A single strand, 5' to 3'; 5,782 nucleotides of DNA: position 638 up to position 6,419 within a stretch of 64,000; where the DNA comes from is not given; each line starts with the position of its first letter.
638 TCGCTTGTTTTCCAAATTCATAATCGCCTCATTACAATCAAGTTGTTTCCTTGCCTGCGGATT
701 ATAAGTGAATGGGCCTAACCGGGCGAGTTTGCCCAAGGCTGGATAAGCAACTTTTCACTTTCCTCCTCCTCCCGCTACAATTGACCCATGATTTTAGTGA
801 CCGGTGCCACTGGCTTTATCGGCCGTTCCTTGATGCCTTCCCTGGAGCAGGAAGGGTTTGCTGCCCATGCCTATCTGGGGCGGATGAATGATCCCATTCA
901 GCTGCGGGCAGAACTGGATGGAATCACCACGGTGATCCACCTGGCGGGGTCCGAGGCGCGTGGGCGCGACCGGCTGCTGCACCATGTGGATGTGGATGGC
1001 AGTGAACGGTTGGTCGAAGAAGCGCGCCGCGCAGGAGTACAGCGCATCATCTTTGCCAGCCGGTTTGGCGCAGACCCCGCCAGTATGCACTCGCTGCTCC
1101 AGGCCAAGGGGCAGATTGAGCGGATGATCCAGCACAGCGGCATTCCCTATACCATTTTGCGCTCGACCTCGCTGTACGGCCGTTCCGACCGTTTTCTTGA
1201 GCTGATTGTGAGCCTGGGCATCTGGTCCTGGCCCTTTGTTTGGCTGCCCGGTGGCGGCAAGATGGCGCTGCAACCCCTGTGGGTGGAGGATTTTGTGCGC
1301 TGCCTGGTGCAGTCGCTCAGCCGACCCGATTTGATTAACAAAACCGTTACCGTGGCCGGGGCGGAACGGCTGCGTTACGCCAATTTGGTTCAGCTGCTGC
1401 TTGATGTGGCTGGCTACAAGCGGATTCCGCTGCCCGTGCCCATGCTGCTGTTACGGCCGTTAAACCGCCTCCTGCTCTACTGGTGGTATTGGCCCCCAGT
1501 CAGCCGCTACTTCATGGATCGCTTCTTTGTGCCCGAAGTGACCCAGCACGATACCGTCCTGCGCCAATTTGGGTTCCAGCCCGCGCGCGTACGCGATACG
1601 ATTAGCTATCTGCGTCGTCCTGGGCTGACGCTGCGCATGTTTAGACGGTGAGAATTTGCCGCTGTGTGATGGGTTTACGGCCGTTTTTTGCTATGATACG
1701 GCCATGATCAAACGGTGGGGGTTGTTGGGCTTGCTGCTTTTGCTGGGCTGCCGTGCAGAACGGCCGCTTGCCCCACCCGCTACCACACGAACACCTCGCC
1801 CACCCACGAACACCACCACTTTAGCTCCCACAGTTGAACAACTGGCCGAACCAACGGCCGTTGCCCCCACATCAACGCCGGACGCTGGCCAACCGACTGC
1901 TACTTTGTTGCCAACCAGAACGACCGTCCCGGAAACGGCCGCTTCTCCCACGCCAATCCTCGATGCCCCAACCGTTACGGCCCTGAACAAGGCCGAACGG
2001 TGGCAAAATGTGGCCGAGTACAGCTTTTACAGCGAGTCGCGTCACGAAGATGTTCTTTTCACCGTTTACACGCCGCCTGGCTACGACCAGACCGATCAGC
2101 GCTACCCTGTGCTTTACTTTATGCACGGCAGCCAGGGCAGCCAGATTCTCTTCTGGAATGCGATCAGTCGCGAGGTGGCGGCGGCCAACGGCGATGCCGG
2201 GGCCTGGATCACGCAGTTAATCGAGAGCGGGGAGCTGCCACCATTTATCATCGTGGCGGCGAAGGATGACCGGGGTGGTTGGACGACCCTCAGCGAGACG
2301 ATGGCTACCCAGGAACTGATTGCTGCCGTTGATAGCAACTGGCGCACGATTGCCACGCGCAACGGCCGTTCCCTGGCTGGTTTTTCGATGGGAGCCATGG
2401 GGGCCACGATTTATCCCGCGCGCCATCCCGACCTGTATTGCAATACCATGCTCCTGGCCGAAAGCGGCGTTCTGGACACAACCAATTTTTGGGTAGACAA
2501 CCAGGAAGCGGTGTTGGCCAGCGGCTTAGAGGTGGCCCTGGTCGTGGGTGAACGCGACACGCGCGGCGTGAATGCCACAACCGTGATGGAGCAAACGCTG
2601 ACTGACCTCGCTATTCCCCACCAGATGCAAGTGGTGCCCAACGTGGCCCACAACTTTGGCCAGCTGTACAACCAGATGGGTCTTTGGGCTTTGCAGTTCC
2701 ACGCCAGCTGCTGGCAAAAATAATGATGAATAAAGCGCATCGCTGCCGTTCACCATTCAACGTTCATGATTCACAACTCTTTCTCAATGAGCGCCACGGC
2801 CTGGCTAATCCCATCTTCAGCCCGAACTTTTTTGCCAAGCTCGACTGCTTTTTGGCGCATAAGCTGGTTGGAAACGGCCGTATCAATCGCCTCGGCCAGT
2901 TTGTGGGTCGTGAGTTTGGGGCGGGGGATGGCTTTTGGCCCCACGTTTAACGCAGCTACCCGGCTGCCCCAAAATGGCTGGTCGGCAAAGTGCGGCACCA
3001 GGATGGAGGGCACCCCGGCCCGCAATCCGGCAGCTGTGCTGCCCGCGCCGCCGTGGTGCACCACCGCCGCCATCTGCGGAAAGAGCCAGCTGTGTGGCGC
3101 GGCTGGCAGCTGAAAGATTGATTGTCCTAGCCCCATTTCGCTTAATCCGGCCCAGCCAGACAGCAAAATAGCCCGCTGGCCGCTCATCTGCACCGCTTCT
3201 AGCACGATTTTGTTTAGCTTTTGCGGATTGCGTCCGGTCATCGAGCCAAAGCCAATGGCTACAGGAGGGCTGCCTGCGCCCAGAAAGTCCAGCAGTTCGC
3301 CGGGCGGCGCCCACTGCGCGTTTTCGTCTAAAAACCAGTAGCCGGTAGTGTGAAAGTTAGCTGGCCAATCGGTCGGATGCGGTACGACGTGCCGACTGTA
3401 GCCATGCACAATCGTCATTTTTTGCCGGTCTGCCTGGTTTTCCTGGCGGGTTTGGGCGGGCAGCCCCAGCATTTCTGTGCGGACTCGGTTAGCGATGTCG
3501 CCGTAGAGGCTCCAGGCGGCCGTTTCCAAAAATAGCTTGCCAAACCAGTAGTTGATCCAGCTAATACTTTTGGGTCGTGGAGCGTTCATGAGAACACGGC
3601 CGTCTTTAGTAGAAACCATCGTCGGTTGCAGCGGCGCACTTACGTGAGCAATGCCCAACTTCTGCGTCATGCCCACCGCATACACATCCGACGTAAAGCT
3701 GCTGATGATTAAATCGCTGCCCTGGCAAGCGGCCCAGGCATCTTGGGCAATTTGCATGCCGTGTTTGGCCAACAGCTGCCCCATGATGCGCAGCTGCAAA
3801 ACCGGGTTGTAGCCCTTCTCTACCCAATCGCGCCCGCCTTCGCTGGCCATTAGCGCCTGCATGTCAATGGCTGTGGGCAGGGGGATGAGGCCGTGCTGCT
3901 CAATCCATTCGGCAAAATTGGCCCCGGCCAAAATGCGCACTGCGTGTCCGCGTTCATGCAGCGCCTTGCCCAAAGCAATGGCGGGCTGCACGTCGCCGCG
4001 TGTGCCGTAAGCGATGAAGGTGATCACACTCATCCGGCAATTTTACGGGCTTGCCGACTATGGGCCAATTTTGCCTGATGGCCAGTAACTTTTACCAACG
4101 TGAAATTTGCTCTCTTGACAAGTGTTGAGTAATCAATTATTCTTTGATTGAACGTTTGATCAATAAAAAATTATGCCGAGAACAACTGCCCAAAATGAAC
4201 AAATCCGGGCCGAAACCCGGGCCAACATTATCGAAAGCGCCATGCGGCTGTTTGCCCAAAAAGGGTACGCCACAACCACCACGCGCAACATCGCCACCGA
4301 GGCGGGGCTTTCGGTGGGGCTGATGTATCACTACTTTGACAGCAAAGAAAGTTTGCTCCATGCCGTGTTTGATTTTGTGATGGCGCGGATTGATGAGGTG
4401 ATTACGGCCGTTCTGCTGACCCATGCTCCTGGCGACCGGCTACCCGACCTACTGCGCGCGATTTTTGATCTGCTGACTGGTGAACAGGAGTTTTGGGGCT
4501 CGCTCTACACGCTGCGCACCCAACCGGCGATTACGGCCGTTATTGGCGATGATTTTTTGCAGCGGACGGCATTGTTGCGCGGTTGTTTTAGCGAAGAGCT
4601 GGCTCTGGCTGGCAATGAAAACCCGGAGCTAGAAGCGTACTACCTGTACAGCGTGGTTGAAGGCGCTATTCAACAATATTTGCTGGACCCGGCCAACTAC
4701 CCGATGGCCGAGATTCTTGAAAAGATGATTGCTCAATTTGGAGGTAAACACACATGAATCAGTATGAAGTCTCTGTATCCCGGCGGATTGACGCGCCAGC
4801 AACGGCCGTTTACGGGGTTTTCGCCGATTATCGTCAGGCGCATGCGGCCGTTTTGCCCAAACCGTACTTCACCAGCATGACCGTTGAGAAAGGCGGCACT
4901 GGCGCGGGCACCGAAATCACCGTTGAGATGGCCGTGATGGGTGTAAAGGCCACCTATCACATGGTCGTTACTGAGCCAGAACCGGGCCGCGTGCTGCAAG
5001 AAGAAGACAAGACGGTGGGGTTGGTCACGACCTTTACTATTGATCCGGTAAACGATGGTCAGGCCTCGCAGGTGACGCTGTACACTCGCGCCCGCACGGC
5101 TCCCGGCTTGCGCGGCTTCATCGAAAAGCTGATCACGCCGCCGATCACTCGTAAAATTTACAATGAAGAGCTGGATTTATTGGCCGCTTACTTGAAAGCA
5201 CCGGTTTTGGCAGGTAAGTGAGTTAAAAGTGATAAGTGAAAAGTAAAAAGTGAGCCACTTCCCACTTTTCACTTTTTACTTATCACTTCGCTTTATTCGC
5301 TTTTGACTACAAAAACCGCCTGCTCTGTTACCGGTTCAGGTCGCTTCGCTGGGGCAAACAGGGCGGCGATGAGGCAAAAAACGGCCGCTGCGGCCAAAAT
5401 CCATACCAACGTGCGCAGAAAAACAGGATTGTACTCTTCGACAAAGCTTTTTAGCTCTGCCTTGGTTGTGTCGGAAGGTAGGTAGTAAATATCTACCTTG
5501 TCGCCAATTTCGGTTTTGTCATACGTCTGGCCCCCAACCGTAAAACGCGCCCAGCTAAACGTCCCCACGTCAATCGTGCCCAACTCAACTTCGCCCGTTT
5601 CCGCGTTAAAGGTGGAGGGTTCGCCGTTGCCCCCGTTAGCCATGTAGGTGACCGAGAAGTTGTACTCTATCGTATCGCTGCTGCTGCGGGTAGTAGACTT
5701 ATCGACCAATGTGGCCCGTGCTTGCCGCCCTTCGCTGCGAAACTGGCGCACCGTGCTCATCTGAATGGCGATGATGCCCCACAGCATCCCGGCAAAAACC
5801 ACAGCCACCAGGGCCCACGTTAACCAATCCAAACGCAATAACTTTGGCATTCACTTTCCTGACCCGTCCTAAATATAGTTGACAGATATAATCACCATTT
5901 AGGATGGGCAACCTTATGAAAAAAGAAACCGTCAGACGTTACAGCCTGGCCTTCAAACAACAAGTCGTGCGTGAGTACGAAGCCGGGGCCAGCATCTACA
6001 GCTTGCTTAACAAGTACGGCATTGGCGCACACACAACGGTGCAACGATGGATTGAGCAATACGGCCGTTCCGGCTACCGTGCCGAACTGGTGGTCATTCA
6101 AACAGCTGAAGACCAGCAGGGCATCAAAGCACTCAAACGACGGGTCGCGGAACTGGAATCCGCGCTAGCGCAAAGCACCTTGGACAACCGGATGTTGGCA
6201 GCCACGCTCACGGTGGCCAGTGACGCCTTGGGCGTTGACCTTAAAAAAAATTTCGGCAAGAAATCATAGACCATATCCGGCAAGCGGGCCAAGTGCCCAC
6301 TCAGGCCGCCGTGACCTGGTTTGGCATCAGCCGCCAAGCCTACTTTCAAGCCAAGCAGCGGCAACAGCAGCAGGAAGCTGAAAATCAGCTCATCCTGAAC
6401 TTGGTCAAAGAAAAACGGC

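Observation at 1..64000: Hyper-abundant octamer palindrome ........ (mostly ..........): a HIP1-like highly iterated palindrome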

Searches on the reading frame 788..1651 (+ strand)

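Call 13: search_protein_families(library=pfam, proteins=[window:788-1651:+])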
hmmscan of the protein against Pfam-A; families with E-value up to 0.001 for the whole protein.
window:788-1651:+ (287 aa): 5 families
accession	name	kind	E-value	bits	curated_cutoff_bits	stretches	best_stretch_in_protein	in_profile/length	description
PF13460.12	NAD_binding_10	-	2.7e-13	50.7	27.2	1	30-130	45-147/184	NAD(P)H-binding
PF01370.27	Epimerase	-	3.3e-13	50.1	20.9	1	2-183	1-231/240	NAD dependent epimerase/dehydratase family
PF05368.20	NmrA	-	2.6e-09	37.5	27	1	31-126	55-146/298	NmrA-like family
PF01073.25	3Beta_HSD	-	7e-07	29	22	1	31-94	52-118/280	3-beta hydroxysteroid dehydrogenase/isomerase family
PF04321.23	RmlD_sub_bind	-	8.7e-05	22.2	27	0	2-85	3-95/287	RmlD substrate binding domain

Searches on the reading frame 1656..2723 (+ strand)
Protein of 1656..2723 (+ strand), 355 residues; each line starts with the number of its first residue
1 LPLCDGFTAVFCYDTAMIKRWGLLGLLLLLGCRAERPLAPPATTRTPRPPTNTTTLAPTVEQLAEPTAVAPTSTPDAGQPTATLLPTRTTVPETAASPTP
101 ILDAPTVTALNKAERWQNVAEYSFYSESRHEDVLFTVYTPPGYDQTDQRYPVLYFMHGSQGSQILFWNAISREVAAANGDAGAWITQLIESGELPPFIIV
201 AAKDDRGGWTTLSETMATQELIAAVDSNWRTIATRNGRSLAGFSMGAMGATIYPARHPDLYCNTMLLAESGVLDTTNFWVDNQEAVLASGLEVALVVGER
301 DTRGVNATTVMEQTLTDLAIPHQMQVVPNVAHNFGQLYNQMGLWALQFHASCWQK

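Call 13: search_protein_families(library=pfam, proteins=[window:1656-2723:+])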
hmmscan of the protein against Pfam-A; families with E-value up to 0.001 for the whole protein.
window:1656-2723:+ (355 aa): 1 family
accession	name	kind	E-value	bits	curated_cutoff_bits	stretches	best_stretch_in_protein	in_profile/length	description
PF00756.26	Esterase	-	1.6e-16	61.3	22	1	127-313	2-206/251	Putative esterase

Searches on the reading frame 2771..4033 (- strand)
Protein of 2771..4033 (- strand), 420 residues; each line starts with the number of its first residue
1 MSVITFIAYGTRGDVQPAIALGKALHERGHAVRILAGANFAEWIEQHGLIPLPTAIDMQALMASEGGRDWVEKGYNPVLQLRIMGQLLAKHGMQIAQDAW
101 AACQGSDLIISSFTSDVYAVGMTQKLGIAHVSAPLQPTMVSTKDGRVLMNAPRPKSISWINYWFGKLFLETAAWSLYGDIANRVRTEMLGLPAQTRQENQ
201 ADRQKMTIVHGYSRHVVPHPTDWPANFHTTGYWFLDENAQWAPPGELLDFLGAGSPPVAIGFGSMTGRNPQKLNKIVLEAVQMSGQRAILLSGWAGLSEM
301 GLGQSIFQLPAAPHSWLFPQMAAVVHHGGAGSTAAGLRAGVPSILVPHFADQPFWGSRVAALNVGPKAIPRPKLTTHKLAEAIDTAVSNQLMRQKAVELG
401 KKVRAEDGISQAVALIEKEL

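Call 7: search_protein_families(library=pfam, proteins=[window:2771-4033:-])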
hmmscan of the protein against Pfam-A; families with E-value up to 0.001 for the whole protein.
window:2771-4033:- (420 aa): 3 families
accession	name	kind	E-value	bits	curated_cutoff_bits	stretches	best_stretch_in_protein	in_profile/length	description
PF06722.18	EryCIII-like_C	-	2.2e-16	60.6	31.7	1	313-405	40-131/145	Erythromycin biosynthesis protein CIII-like, C-terminal domain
PF03033.26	Glyco_transf_28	-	2.8e-12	47.3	26.2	1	4-51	1-50/139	Glycosyltransferase family 28 N-terminal domain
PF00201.24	UDPGT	-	3.9e-07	29.7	19.5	1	258-400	278-419/499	UDP-glucoronosyl and UDP-glucosyl transferase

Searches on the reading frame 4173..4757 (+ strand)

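Call 13: search_protein_families(library=pfam, proteins=[window:4173-4757:+])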
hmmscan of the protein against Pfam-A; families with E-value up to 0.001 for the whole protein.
window:4173-4757:+ (194 aa): 1 family
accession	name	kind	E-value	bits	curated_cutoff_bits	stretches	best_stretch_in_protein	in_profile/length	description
PF00440.29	TetR_N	-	3.3e-19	68.8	24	1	19-65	1-47/47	Bacterial regulatory proteins, tetR family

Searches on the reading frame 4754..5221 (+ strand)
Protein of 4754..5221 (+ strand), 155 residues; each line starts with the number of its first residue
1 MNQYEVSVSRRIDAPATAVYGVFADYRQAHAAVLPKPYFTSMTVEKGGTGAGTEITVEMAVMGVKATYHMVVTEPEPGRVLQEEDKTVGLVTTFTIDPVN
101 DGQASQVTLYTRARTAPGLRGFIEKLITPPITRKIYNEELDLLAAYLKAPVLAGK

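Call 13: search_protein_families(library=pfam, proteins=[window:4754-5221:+])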
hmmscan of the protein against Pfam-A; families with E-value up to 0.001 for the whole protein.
window:4754-5221:+ (155 aa): 1 family
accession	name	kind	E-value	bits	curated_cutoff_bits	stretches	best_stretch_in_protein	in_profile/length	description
PF10604.15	Polyketide_cyc2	-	2.4e-13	51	27.4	1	4-147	2-141/142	Polyketide cyclase / dehydrase and lipid transport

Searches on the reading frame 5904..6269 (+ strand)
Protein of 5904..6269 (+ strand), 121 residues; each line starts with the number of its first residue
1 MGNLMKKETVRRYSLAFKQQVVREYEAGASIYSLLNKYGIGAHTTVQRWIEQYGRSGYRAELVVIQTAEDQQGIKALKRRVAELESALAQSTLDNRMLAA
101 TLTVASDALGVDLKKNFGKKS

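Call 13: search_protein_families(library=pfam, proteins=[window:5904-6269:+])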
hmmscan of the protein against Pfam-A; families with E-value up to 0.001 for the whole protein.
window:5904-6269:+ (121 aa): 2 families
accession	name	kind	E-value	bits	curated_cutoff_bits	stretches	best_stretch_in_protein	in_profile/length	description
PF01527.26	HTH_Tnp_1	-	5.4e-06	27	24.1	1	9-82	3-68/75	Transposase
PF13518.12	HTH_28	-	0.00011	22.7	25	1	17-57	1-40/52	Helix-turn-helix domain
